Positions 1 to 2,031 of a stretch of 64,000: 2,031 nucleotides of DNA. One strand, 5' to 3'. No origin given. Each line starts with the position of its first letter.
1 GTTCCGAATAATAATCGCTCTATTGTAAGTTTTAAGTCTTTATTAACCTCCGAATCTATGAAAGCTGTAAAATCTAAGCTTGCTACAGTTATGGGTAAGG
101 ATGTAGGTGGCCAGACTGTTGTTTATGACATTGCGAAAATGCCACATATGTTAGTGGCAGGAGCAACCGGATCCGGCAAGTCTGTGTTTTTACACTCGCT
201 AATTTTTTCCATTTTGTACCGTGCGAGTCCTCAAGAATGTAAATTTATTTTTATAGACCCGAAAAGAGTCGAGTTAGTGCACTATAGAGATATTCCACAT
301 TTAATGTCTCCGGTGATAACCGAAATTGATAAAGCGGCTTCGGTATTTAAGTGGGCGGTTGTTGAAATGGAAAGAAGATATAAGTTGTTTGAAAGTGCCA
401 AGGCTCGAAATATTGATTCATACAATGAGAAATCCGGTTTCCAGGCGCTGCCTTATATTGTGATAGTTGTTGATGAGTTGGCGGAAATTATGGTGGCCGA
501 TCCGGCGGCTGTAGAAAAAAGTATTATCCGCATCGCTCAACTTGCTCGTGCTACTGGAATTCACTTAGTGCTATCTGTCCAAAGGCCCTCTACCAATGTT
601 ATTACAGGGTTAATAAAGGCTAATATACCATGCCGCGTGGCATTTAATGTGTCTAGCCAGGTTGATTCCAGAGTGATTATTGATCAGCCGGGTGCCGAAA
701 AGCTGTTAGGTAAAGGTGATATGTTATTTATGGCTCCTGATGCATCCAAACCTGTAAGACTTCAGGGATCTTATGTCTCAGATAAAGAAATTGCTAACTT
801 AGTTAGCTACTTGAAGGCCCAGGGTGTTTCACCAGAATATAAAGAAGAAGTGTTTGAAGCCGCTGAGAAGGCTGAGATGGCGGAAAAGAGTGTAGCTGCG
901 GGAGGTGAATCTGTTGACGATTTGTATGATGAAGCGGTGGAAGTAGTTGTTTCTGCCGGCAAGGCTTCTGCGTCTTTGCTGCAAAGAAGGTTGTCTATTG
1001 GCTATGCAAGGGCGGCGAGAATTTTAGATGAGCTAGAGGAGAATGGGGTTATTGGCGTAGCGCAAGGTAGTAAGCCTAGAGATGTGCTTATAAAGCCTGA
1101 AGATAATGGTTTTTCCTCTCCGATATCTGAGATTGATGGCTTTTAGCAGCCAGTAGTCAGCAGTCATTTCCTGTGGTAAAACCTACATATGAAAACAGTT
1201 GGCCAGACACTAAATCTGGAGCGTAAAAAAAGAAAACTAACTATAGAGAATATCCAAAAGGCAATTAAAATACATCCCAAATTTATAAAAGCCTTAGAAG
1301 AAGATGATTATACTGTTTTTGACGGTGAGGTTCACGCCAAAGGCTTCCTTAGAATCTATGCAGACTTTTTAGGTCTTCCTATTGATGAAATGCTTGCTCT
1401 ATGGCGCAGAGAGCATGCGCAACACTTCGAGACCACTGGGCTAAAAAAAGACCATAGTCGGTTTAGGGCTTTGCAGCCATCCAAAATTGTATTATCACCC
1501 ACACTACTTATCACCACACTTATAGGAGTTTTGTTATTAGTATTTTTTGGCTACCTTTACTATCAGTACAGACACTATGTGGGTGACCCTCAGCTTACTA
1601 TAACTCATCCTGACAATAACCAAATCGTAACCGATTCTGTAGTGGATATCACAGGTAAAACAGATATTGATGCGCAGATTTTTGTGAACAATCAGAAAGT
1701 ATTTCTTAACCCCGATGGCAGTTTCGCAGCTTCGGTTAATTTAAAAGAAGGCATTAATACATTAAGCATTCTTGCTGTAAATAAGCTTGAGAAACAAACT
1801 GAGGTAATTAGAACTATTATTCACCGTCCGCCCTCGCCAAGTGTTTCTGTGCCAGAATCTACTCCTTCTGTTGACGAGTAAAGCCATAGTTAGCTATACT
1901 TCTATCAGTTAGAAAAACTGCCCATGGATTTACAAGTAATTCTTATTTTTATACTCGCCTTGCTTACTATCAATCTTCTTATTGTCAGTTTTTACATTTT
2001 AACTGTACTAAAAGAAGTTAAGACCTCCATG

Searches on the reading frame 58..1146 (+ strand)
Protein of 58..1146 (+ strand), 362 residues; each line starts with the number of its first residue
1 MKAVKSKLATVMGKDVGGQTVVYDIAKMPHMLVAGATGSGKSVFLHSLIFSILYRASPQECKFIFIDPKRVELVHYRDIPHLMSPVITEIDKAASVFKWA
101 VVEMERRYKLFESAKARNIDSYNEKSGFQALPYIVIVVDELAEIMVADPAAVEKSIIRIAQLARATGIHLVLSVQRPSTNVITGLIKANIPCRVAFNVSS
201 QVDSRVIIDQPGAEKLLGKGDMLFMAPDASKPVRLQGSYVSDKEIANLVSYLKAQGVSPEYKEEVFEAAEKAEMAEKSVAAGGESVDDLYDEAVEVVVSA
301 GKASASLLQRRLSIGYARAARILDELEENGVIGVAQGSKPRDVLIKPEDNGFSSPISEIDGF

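Call 19: search_protein_families(library=pfam, proteins=[window:58-1146:+], max_evalue=0.001)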
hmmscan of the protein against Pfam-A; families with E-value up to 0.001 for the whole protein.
window:58-1146:+ (362 aa): 3 families
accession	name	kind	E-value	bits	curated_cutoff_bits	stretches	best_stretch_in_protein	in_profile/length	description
PF01580.24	FtsK_SpoIIIE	-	5e-57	193.3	24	1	5-178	15-220/221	FtsK/SpoIIIE family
PF09397.16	FtsK_gamma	-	7.1e-28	96.6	30.6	1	285-345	2-62/63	Ftsk gamma domain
PF01935.23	DUF87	-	2.1e-05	25.1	23.2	1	20-70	13-62/220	Helicase HerA, central domain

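Call 54: find_homologous_proteins(query=window:58-1146:+, max_evalue=1e-30)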
Query window:58-1146:+ (362 aa): 7999 proteins with E <= 1e-30 among 8000 candidates; the best 120 are listed.
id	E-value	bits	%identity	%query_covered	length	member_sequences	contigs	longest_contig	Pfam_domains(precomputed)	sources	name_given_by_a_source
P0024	2.9e-176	604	80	95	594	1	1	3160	PF17854.7,PF01580.25,PF09397.17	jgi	jgi:DNA segregation ATPase FtsK/SpoIIIE, S-DNA-T family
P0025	3.8e-175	600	76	97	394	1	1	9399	PF01580.25,PF09397.17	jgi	-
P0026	5.4e-174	597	76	97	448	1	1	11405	PF17854.7,PF01580.25,PF09397.17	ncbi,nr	ncbi:MAG TPA: DNA translocase FtsK, partial [bacterium]|nr:DNA translocase FtsK [bacterium]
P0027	2.5e-172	591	76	96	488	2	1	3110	PF17854.7,PF01580.25,PF09397.17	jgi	jgi:S-DNA-T family DNA segregation ATPase FtsK/SpoIIIE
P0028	2.3e-169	581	79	90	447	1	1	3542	PF17854.7,PF01580.25,PF09397.17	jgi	jgi:S-DNA-T family DNA segregation ATPase FtsK/SpoIIIE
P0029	2.3e-164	565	73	96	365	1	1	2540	PF01580.25,PF09397.17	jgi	jgi:S-DNA-T family DNA segregation ATPase FtsK/SpoIIIE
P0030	5.3e-161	554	71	95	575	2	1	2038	PF17854.7,PF01580.25,PF09397.17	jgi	-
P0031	6.0e-160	550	71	95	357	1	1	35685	PF01580.25,PF09397.17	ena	-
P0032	9.3e-160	550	73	93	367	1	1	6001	PF01580.25,PF09397.17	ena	-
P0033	2.5e-157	542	68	100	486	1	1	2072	PF17854.7,PF01580.25,PF09397.17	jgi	jgi:S-DNA-T family DNA segregation ATPase FtsK/SpoIIIE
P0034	4.4e-153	528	72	90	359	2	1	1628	PF01580.25,PF09397.17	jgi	jgi:S-DNA-T family DNA segregation ATPase FtsK/SpoIIIE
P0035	1.6e-149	516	69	96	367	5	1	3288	PF01580.25,PF09397.17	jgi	jgi:S-DNA-T family DNA segregation ATPase FtsK/SpoIIIE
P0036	1.1e-147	510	64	99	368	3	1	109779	PF01580.25,PF09397.17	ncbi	-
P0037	1.2e-146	507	62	97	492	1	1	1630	PF17854.7,PF01580.25,PF09397.17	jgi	jgi:S-DNA-T family DNA segregation ATPase FtsK/SpoIIIE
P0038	2.4e-145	502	63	98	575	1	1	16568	PF17854.7,PF01580.25,PF09397.17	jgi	jgi:S-DNA-T family DNA segregation ATPase FtsK/SpoIIIE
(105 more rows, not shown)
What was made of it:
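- Taxonomy rests on FtsK relatives (call 54).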

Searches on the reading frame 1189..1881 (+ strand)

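Call 19: search_protein_families(library=pfam, proteins=[window:1189-1881:+], max_evalue=0.001)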
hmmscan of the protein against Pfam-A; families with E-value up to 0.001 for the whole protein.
window:1189-1881:+ (230 aa): 3 families
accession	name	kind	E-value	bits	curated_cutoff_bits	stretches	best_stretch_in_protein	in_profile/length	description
PF13413.12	HTH_25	-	3.4e-17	62.5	24.6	1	8-67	2-61/62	Helix-turn-helix domain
PF09136.16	Glucodextran_B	-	2.2e-13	50.4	27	1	134-211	1-80/83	Glucodextranase, domain B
PF12844.13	HTH_19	-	8.6e-07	29.2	30.2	1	5-70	1-60/64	Helix-turn-helix domain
